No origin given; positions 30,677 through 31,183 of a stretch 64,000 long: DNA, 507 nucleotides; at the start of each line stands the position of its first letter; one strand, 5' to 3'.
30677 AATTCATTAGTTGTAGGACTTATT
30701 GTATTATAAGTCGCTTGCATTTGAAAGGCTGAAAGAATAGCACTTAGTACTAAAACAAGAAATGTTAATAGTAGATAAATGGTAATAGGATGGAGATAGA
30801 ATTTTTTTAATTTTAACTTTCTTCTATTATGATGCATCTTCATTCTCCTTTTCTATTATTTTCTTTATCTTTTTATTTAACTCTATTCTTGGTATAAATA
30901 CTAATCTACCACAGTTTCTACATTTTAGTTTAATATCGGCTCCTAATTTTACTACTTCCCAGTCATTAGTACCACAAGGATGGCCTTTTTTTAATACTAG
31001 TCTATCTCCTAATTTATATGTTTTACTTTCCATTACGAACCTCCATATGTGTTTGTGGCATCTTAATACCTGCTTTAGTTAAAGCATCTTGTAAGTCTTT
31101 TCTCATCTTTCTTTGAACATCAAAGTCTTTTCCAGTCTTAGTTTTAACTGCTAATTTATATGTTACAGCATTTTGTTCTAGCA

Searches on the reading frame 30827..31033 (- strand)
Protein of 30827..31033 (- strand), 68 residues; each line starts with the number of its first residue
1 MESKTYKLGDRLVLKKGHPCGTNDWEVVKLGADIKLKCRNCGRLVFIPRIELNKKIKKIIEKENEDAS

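Call 48: search_protein_families(library=pfam, proteins=[window:30827-31033:-], max_evalue=0.01)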
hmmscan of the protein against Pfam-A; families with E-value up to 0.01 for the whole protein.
window:30827-31033:- (68 aa): 1 family
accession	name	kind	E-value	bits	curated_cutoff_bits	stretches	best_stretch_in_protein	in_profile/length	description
PF06107.17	DUF951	-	3.3e-25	88.2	25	1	6-60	1-55/55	Bacterial protein of unknown function (DUF951)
